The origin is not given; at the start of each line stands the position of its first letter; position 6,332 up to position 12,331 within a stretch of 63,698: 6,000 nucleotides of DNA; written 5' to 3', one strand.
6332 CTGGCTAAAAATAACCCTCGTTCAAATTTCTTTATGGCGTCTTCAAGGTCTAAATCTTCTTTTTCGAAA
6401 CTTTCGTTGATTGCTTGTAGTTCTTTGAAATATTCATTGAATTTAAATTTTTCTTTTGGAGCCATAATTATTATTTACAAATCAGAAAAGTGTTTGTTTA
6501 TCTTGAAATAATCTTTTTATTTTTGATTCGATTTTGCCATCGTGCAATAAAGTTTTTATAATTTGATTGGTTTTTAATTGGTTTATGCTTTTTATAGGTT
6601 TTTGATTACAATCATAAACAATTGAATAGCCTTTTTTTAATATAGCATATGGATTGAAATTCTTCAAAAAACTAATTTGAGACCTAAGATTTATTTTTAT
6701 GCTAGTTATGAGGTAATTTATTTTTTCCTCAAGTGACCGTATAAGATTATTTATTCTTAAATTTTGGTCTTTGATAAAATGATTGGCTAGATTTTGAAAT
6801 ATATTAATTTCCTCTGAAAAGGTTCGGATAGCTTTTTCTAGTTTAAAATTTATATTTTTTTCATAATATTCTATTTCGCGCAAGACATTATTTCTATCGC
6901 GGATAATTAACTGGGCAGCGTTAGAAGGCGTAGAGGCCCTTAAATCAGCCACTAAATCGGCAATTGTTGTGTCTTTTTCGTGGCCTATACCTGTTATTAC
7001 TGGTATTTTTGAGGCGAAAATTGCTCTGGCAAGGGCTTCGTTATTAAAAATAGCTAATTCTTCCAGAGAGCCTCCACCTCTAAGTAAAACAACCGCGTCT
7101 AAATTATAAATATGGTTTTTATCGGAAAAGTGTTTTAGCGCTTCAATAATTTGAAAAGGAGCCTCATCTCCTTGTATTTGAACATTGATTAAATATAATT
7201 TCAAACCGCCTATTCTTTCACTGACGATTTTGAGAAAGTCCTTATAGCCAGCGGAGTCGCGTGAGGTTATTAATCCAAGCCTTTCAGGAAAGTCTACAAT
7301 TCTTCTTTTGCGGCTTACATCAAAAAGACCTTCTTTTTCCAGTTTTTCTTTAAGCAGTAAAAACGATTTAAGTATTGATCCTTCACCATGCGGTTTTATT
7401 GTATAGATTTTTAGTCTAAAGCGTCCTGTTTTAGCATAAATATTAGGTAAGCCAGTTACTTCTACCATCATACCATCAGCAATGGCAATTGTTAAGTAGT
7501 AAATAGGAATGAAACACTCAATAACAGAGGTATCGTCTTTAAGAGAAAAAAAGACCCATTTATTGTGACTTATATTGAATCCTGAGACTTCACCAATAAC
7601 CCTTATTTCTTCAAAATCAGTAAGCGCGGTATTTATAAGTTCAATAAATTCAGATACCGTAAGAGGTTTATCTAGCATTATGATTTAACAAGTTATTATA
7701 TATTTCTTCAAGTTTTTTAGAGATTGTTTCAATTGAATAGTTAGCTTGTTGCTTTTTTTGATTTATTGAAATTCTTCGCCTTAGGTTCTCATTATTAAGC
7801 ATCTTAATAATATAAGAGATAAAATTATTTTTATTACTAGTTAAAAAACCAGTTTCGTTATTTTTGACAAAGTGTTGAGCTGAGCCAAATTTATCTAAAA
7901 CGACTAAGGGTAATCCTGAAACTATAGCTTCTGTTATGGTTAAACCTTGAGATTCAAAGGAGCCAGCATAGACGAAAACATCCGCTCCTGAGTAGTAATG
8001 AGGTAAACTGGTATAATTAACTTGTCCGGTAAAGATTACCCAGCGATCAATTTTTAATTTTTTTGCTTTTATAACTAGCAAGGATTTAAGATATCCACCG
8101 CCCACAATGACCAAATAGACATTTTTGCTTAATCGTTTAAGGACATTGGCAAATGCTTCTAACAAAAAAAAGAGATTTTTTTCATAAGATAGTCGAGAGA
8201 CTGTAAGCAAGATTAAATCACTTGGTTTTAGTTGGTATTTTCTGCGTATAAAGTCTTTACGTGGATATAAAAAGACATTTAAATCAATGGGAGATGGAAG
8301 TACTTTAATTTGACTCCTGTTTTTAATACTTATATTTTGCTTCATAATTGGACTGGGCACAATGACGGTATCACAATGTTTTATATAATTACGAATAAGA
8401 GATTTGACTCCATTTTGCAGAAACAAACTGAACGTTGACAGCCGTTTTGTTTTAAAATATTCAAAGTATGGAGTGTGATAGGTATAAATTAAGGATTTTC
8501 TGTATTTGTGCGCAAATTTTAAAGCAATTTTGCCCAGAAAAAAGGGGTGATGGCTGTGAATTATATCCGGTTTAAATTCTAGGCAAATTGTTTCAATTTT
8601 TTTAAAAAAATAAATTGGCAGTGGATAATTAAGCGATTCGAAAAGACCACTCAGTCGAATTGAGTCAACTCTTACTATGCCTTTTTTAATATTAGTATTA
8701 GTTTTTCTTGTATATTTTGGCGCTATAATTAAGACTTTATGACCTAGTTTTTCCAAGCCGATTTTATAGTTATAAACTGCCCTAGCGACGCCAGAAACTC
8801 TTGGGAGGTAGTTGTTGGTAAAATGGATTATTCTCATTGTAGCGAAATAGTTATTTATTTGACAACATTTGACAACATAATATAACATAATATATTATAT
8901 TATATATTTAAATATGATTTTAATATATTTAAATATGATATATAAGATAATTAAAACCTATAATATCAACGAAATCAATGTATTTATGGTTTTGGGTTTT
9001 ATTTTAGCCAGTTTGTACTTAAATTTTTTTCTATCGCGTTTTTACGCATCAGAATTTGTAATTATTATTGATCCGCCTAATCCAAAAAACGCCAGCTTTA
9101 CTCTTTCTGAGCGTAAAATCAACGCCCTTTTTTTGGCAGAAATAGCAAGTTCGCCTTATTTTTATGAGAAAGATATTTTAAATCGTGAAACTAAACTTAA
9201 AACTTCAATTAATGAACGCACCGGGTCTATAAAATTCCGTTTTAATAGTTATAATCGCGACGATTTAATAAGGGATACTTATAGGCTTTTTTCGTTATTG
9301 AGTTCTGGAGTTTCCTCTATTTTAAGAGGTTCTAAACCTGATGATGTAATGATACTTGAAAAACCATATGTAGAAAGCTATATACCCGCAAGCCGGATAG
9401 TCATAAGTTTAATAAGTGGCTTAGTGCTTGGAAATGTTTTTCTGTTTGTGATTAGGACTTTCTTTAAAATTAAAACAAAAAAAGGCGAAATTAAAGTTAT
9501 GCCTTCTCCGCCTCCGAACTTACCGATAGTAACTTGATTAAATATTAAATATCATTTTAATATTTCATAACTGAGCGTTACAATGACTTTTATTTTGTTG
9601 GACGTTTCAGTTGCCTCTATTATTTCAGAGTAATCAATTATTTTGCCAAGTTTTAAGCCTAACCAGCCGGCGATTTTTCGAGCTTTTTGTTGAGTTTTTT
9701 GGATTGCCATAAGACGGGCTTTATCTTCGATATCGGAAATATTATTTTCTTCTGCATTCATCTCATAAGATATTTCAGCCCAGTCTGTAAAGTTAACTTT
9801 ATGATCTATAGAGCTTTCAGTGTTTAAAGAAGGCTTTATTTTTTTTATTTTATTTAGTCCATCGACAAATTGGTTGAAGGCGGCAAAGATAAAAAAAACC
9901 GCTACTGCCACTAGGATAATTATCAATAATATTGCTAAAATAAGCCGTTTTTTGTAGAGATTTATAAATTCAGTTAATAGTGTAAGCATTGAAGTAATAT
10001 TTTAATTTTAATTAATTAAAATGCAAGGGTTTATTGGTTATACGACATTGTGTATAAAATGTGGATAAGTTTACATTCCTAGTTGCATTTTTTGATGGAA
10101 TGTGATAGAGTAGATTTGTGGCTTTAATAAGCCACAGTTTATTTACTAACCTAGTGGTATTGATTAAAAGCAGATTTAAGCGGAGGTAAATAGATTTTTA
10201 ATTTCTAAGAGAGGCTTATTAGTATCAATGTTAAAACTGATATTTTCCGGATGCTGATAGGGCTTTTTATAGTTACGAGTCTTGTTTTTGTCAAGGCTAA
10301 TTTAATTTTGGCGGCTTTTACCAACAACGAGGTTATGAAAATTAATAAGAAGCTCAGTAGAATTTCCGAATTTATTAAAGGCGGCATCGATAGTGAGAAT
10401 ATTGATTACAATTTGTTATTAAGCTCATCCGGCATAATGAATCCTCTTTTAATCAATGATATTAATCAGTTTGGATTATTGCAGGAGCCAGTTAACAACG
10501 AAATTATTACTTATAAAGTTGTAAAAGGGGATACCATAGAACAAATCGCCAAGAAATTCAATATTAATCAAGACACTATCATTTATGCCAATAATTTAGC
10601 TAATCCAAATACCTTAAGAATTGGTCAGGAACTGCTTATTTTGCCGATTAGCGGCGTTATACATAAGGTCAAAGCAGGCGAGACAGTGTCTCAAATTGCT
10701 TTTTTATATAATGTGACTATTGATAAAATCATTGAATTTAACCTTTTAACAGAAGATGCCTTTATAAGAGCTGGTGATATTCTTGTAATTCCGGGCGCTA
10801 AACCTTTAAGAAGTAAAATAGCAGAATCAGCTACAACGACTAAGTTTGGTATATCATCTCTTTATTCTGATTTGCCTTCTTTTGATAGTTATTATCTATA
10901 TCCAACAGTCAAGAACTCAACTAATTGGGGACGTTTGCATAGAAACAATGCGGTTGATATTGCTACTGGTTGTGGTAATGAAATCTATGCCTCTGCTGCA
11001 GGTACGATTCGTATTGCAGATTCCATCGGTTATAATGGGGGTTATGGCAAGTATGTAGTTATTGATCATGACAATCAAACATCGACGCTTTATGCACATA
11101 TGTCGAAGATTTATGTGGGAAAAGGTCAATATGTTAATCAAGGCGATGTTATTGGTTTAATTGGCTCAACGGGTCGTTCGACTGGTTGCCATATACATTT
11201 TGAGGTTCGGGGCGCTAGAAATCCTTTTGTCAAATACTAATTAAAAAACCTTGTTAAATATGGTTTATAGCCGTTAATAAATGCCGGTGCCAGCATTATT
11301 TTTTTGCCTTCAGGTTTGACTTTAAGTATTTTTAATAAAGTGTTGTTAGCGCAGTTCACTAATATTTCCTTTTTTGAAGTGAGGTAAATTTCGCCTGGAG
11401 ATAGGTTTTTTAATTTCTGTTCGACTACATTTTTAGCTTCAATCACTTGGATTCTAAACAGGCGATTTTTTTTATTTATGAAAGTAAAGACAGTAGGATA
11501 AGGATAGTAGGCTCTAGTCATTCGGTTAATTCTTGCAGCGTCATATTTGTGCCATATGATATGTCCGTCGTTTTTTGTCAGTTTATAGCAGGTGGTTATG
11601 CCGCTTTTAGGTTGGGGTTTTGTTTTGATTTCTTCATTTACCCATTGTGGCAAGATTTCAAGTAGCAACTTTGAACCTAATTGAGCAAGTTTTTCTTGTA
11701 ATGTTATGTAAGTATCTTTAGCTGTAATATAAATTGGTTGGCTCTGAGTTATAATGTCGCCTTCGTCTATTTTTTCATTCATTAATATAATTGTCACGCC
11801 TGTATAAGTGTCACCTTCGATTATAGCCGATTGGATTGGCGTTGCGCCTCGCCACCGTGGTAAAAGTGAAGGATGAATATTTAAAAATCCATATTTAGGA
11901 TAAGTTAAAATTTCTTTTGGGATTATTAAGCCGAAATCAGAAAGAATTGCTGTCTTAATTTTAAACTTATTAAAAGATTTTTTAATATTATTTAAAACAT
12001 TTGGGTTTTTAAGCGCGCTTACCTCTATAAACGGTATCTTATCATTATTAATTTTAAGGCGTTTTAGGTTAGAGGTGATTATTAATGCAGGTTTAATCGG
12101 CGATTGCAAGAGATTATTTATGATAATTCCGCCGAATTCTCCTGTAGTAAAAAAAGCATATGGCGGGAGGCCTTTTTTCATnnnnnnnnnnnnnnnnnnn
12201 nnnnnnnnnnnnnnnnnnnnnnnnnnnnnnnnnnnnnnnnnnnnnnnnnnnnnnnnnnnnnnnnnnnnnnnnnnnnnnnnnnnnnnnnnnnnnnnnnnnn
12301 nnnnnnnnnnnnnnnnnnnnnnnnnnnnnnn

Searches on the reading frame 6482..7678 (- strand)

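Call 66: search_protein_families(library=pfam, proteins=[window:6482-7678:-], max_evalue=0.00001)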
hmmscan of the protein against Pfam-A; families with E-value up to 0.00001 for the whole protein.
window:6482-7678:- (398 aa): 3 families
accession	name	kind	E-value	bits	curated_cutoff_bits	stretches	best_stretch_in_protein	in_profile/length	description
PF02601.20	Exonuc_VII_L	-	5.8e-74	249.8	35.9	2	118-294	1-174/315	Exonuclease VII, large subunit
PF13742.12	tRNA_anti_2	-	6.4e-14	52.4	27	1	6-94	1-94/95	OB-fold nucleic acid binding domain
PF01336.31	tRNA_anti-codon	-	1.5e-06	28.5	27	1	26-95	2-73/75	OB-fold nucleic acid binding domain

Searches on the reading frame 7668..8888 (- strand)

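Call 66: search_protein_families(library=pfam, proteins=[window:7668-8888:-], max_evalue=0.00001)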
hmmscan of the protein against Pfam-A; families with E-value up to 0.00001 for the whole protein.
window:7668-8888:- (406 aa): 4 families
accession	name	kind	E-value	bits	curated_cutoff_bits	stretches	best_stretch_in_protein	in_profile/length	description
PF00534.26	Glycos_transf_1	-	1e-35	123.2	26.4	1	211-379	2-171/172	Glycosyl transferases group 1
PF13439.12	Glyco_transf_4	-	7.1e-27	94.9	28.5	1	31-204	1-169/170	Glycosyltransferase Family 4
PF13692.12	Glyco_trans_1_4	-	2.7e-24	86.5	27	1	226-366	3-142/142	Glycosyl transferases group 1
PF13579.12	Glyco_trans_4_4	-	8.6e-09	36.4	29.7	1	32-187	1-143/158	Glycosyl transferase 4-like domain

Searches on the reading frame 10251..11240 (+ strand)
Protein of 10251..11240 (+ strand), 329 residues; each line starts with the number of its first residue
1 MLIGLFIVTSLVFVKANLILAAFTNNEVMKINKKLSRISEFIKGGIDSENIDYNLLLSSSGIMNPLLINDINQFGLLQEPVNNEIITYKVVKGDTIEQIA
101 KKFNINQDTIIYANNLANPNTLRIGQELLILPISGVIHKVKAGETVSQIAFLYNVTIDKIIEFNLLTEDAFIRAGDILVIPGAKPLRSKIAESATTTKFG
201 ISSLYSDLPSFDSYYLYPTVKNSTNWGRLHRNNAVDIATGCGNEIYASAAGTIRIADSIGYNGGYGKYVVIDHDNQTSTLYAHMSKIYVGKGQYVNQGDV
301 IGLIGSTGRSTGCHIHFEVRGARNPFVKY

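Call 66: search_protein_families(library=pfam, proteins=[window:10251-11240:+], max_evalue=0.00001)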
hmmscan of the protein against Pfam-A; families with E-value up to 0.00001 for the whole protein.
window:10251-11240:+ (329 aa): 4 families
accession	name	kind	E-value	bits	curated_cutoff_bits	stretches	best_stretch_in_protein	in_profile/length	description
PF01551.29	Peptidase_M23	-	4.5e-28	97.7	28.7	1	232-324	3-92/96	Peptidase family M23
PF01476.26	LysM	-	3.3e-26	91.4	20.9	2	88-130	1-42/43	LysM domain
PF23473.1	LysM3_LYK4_5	-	3.1e-12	46.8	29.3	1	86-118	3-35/48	LYK4/5 LysM3 domain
PF23446.1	LysM1_NFP_LYK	-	9.4e-07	30.1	36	0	94-130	16-53/60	NFP/LYK LysM1 domain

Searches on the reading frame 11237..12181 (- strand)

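Call 66: search_protein_families(library=pfam, proteins=[window:11237-12181:-], max_evalue=0.00001)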
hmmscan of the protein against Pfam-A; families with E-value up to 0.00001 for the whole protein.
window:11237-12181:- (314 aa): 2 families
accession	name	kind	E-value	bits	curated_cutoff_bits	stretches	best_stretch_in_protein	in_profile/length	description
PF00551.24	Formyl_trans_N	-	9.1e-32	110.7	26.1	1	49-176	53-180/181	Formyl transferase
PF02911.23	Formyl_trans_C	-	4.6e-23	81.7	21.1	1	200-305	1-99/100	Formyl transferase, C-terminal domain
